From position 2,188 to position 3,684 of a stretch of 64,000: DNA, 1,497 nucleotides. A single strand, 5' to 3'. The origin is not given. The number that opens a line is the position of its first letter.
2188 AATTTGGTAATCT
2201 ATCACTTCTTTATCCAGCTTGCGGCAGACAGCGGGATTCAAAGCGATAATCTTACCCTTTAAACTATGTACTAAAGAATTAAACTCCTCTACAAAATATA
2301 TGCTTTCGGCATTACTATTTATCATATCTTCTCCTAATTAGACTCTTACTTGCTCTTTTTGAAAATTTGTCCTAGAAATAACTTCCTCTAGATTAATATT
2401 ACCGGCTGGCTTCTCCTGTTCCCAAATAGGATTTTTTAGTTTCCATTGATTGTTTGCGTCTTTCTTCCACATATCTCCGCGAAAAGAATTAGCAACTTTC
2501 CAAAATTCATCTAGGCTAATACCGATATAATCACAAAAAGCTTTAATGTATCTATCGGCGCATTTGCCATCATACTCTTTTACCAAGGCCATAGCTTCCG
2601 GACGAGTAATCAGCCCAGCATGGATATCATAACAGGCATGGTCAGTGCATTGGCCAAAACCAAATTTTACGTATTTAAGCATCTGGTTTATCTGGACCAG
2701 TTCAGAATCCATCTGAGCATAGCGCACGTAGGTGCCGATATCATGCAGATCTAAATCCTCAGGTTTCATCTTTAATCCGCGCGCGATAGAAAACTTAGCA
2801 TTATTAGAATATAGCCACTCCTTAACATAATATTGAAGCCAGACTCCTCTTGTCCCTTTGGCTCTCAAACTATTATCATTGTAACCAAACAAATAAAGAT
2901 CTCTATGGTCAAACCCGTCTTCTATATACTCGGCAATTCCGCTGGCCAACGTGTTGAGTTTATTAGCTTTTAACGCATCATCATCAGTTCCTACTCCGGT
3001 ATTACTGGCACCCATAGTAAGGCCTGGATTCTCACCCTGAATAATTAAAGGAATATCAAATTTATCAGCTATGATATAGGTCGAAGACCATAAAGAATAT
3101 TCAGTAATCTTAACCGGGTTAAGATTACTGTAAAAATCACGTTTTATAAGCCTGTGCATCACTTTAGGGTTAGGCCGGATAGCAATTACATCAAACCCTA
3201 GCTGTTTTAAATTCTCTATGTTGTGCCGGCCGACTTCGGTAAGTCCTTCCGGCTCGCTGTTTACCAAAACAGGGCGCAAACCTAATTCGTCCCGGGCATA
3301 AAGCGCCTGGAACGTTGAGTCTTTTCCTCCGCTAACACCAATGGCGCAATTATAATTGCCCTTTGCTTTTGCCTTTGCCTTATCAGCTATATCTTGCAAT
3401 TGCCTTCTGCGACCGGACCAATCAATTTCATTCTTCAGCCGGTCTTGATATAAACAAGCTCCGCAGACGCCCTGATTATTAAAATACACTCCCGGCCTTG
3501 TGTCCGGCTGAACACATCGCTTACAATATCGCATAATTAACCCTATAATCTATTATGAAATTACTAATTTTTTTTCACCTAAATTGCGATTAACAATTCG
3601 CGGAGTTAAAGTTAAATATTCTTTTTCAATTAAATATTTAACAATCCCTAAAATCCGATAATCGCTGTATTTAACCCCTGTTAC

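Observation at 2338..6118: Two PP-loop N-acetyl-sugar amidotransferase paralogs flanking an amidase-signature enzyme, with no HisH/HisF-type partners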

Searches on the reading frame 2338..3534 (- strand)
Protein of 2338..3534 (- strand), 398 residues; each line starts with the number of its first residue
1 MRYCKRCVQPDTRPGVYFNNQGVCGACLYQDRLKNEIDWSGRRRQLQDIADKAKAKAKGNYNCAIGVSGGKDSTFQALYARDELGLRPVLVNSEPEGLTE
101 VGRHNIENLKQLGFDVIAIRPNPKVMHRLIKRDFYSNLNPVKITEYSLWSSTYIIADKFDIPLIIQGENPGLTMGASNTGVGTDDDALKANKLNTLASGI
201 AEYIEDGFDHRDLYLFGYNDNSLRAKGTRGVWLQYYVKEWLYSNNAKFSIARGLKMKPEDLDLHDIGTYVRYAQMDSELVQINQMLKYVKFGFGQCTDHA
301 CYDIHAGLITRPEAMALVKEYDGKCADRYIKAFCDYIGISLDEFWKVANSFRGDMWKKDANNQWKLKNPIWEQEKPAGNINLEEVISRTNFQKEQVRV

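Call 3: search_protein_families(library=pfam, proteins=[window:2338-3534:-], max_evalue=0.01)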
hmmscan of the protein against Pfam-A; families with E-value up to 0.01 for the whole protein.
window:2338-3534:- (398 aa): 0 families

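Call 4: search_protein_families(library=ncbifam, proteins=[window:2338-3534:-], max_evalue=0.01)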
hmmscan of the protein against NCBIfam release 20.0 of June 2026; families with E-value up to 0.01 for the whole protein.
window:2338-3534:- (398 aa): 1 family
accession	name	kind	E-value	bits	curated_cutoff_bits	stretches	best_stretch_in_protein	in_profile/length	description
TIGR03573.1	WbuX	subfamily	2e-97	326.8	203.2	1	1-348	1-343/344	N-acetyl sugar amidotransferase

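Call 26: find_homologous_proteins(query=window:2338-3534:-, max_evalue=1e-20)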
Query window:2338-3534:- (398 aa): 2855 proteins with E <= 1e-20 among 5526 candidates; the best 120 are listed.
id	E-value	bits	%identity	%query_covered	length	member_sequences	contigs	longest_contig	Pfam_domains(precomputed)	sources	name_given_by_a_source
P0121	5.1e-277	936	100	100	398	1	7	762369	-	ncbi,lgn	-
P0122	4.5e-201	686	70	99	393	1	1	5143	-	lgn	-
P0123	3.4e-195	667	71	98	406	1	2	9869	-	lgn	-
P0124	2.2e-191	654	69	97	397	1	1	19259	-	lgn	-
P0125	5.4e-187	640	68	97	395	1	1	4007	-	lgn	-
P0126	6.9e-184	630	68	97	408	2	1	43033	-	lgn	-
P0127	8.1e-182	623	67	97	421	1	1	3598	-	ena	-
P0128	2.3e-181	621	67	97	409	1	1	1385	-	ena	-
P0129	2.6e-181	621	66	98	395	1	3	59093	-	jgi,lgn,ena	-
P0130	8.5e-178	610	65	96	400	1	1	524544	-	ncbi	-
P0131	9.5e-178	609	67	97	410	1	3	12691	-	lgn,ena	-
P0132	3.5e-177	608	63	98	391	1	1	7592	-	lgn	-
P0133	4.8e-176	604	66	93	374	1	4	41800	-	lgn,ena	-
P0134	5.3e-176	604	64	98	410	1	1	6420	-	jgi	-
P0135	1.1e-175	603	64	98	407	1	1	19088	-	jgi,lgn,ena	-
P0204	9.3e-163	560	65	91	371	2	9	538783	-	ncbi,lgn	-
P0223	1.4e-161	556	65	91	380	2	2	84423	-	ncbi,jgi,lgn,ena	-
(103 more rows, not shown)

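Call 28: find_encoding_contigs(protein=P0130, flank=8000, max_places=1)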
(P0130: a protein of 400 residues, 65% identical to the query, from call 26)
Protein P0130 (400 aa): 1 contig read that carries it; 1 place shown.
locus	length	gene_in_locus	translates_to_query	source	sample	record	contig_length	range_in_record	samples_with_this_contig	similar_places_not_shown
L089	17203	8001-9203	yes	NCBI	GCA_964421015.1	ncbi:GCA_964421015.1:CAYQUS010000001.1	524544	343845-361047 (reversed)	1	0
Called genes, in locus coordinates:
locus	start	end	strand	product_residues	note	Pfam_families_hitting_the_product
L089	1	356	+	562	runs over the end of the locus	PF02366:PMT, PF13231:PMT_2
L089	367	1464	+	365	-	PF13472:Lipase_GDSL_2, PF16822:ALGX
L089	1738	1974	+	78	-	PF12728:HTH_17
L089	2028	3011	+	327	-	PF01073:3Beta_HSD, PF01370:Epimerase, PF02719:Polysacc_synt_2, PF04321:RmlD_sub_bind, PF05368:NmrA (weak), PF08659:KR (faint), PF16363:GDP_Man_Dehyd, PF13460:NAD_binding_10, +1 more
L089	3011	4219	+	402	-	PF00155:Aminotran_1_2, PF01041:DegT_DnrJ_EryC1, PF01212:Beta_elim_lyase (weak), PF01053:Cys_Met_Meta_PP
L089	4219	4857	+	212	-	PF13489:Methyltransf_23, PF13847:Methyltransf_31, PF08241:Methyltransf_11, PF08242:Methyltransf_12 (weak), PF13649:Methyltransf_25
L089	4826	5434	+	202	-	PF13302:Acetyltransf_3, PF13420:Acetyltransf_4, PF13523:Acetyltransf_8 (weak), PF00583:Acetyltransf_1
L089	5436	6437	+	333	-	PF04101:Glyco_tran_28_C (weak)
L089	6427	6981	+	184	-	PF00551:Formyl_trans_N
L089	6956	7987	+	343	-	PF03102:NeuB, PF08666:SAF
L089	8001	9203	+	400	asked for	-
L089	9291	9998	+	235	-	PF02348:CTP_transf_3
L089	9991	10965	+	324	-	PF01408:GFO_IDH_MocA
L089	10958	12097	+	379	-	PF02350:Epimerase_2 (faint)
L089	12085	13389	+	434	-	PF01041:DegT_DnrJ_EryC1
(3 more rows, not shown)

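Call 29: find_encoding_contigs(protein=P0204, flank=8000, max_places=1)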
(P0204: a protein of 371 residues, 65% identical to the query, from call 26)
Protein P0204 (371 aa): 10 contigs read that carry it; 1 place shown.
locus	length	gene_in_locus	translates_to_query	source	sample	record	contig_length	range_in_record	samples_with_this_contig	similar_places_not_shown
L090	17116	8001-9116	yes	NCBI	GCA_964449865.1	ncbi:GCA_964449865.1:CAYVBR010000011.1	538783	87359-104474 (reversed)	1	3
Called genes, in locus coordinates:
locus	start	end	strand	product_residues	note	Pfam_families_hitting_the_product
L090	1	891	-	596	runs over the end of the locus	PF02543:Carbam_trans_N, PF16861:Carbam_trans_C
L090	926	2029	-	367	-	PF13472:Lipase_GDSL_2 (weak)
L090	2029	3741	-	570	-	PF02543:Carbam_trans_N, PF16861:Carbam_trans_C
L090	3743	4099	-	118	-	-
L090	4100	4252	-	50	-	PF19451:DUF5989 (weak)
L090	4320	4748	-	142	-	PF13302:Acetyltransf_3, PF00583:Acetyltransf_1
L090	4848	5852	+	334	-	PF01408:GFO_IDH_MocA, PF02894:GFO_IDH_MocA_C, PF22725:GFO_IDH_MocA_C3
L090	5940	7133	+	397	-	PF01041:DegT_DnrJ_EryC1, PF01212:Beta_elim_lyase (faint)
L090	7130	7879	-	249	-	PF02348:CTP_transf_3, PF12804:NTP_transf_3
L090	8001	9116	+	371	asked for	-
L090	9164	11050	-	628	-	-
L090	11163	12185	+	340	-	PF01073:3Beta_HSD, PF01370:Epimerase, PF02719:Polysacc_synt_2, PF04321:RmlD_sub_bind, PF05368:NmrA, PF07993:NAD_binding_4, PF08659:KR, PF13460:NAD_binding_10, +2 more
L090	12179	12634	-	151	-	PF05523:FdtA, PF14667:Polysacc_synt_C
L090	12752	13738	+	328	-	PF01073:3Beta_HSD, PF01370:Epimerase, PF02719:Polysacc_synt_2, PF04321:RmlD_sub_bind, PF13460:NAD_binding_10 (weak), PF16363:GDP_Man_Dehyd, PF07993:NAD_binding_4 (weak)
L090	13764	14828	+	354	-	PF00483:NTP_transferase, PF12804:NTP_transf_3, PF25084:LbH_EIF2B (faint), PF00132:Hexapep (faint), PF25087:GMPPB_C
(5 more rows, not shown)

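Call 30: find_encoding_contigs(protein=P0223, flank=8000, max_places=1)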
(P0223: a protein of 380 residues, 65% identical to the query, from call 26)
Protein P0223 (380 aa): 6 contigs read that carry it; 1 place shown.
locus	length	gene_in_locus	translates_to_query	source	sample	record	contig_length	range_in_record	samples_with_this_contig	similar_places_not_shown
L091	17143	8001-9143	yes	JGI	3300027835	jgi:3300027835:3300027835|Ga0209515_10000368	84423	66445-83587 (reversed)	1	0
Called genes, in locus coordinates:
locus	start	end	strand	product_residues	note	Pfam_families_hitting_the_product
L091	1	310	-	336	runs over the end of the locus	PF03102:NeuB, PF08666:SAF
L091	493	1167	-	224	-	PF04321:RmlD_sub_bind (weak), PF13561:adh_short_C2, PF00106:adh_short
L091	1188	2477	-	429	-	PF04464:Glyphos_transf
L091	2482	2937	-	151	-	-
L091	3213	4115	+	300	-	PF05219:DREV (weak), PF13489:Methyltransf_23, PF13847:Methyltransf_31 (weak), PF08241:Methyltransf_11, PF08242:Methyltransf_12, PF13649:Methyltransf_25 (weak)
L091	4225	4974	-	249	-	PF02348:CTP_transf_3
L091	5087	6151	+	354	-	PF03102:NeuB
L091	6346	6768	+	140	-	PF13302:Acetyltransf_3 (weak), PF00583:Acetyltransf_1, PF13508:Acetyltransf_7 (weak)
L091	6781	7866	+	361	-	PF01041:DegT_DnrJ_EryC1, PF00155:Aminotran_1_2, PF01212:Beta_elim_lyase (faint), PF05889:SepSecS (weak)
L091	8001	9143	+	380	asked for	-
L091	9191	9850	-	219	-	PF13489:Methyltransf_23, PF13649:Methyltransf_25, PF13847:Methyltransf_31 (weak), PF08241:Methyltransf_11, PF08242:Methyltransf_12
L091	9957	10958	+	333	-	PF00106:adh_short, PF01073:3Beta_HSD, PF01370:Epimerase, PF02719:Polysacc_synt_2, PF04321:RmlD_sub_bind, PF05368:NmrA, PF08659:KR, PF13460:NAD_binding_10, +3 more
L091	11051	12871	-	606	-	PF27859:LIC12162, PF00534:Glycos_transf_1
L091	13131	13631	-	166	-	PF05523:FdtA, PF14667:Polysacc_synt_C (faint)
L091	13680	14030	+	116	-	PF01073:3Beta_HSD, PF01370:Epimerase, PF02719:Polysacc_synt_2, PF16363:GDP_Man_Dehyd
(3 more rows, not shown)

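Call 32: find_related_loci(query=A2, collection=metagenome_contigs, flank=10000)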
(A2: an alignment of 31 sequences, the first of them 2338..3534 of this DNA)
Query A2 (398 aa) in metagenome_contigs; peptide patterns used: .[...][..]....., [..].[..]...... (x = any residue, [..] = any of these).
600 stretches matched a pattern (row limit reached: there are more); 466 encode a relative of the query (tblastn E <= 1e-3); the best 80 are kept; 80 distinct loci.
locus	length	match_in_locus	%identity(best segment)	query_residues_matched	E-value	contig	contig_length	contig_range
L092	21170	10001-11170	66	1-390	0e+0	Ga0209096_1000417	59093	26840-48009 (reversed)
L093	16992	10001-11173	64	1-391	6e-178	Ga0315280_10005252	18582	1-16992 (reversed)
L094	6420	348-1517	64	1-390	4e-179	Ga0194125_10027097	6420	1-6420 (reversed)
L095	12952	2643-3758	66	1-373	2e-174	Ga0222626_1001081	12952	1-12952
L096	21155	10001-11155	64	1-387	1e-172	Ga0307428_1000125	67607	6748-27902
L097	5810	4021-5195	65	1-392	2e-170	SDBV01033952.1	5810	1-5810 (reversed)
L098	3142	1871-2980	64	1-372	1e-176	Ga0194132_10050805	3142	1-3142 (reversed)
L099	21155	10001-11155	61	1-386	2e-167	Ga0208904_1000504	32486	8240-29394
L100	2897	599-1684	65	1-362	2e-176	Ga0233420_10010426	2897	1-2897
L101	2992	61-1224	60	1-390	2e-175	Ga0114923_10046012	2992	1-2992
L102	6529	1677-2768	63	1-364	2e-166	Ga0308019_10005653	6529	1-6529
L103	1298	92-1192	64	1-367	0e+0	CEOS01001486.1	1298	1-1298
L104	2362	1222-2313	64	1-364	5e-176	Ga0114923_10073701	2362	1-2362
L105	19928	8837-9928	65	1-364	3e-163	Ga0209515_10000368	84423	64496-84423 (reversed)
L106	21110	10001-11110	62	1-372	5e-163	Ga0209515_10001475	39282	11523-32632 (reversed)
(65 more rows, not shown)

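Call 75: search_solved_structures(query=window:2338-3534:-, max_evalue=0.01, show_alignments=0)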
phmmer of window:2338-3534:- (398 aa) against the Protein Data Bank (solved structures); distinct sequences matched with E-value up to 0.01: 1.
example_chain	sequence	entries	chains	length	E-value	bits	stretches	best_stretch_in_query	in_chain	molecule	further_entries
8wex_A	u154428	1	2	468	8.5e-36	127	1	14-376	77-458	N-acetyl sugar amidotransferase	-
